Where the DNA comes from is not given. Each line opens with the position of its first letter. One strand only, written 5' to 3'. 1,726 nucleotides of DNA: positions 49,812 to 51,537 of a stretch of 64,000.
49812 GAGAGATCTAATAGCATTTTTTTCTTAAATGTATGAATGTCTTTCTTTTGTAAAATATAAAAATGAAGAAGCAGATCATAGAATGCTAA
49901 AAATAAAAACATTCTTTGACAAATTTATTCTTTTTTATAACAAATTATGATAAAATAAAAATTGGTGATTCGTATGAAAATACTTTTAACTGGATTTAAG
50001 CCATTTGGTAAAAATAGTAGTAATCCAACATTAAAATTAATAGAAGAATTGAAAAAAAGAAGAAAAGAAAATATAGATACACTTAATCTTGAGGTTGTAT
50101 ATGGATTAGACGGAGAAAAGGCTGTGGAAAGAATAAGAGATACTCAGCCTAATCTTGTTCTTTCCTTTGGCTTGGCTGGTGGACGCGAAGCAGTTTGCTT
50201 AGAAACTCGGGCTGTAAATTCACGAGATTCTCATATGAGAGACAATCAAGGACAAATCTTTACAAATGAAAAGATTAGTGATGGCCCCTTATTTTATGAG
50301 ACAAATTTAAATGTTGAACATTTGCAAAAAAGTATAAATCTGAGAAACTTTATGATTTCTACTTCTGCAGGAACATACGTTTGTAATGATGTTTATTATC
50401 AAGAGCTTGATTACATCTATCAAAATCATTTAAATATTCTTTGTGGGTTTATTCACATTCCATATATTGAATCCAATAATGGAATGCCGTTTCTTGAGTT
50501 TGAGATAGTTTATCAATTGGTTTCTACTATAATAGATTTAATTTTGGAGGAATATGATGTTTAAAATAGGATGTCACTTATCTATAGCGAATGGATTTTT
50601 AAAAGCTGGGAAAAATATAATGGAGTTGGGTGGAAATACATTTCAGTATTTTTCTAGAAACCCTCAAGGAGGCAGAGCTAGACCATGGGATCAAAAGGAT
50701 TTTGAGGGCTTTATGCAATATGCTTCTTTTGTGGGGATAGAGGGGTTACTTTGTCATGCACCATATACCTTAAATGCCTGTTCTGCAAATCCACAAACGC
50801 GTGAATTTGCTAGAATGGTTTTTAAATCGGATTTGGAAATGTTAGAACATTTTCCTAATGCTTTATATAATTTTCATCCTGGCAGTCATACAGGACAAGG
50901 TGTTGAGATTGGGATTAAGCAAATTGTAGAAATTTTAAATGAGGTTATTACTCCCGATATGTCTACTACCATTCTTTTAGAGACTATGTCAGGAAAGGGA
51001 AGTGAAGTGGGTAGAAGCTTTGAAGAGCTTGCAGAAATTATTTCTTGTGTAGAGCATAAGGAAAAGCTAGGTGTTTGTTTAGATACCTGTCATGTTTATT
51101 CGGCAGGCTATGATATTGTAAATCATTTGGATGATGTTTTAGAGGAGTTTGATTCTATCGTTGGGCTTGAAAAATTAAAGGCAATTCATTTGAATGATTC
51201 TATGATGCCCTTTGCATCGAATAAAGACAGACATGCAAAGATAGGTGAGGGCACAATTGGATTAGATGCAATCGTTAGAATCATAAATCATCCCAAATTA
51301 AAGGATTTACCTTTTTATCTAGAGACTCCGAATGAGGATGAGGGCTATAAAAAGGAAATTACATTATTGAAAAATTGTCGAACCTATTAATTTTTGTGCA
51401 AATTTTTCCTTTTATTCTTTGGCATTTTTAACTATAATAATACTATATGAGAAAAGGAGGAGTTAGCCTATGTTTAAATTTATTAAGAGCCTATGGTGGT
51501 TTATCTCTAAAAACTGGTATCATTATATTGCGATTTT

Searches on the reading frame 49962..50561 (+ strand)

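Call 53: search_protein_families(library=pfam, proteins=[window:49962-50561:+], max_evalue=0.001)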
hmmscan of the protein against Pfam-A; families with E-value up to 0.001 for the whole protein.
window:49962-50561:+ (200 aa): 1 family
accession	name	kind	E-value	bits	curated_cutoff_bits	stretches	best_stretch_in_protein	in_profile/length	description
PF01470.22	Peptidase_C15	-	2e-34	119.8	22.7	1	5-171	1-172/204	Pyroglutamyl peptidase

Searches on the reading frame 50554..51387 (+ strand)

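Call 53: search_protein_families(library=pfam, proteins=[window:50554-51387:+], max_evalue=0.001)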
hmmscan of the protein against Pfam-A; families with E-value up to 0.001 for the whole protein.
window:50554-51387:+ (278 aa): 1 family
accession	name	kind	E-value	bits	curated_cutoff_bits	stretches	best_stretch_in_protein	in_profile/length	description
PF01261.30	AP_endonuc_2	-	2.3e-50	172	31.1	1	23-275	5-249/249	Xylose isomerase-like TIM barrel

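Call 61: search_protein_families(library=ncbifam, proteins=[window:50554-51387:+], max_evalue=0.001)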
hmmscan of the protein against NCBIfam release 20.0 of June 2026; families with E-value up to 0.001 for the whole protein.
window:50554-51387:+ (278 aa): 6 families
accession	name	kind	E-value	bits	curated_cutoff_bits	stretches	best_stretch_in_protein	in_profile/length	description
TIGR00587.1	nfo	subfamily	1.1e-87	293.9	129.65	1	4-273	2-277/279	deoxyribonuclease IV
NF002196.0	PRK01060.1-1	equivalog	3e-78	263.1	333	1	2-275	1-284/297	deoxyribonuclease IV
NF002197.0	PRK01060.1-2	equivalog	5.1e-73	245.7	376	1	3-275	10-287/289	deoxyribonuclease IV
NF002199.0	PRK01060.1-4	equivalog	5.1e-62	209.5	315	1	4-276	3-279/282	deoxyribonuclease IV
NF002198.0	PRK01060.1-3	equivalog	4e-29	102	244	1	3-274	3-250/253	deoxyribonuclease IV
NF041277.1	coba_remo_CbiR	equivalog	2e-05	24.2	105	1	68-256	65-232/249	cobamide remodeling phosphodiesterase CbiR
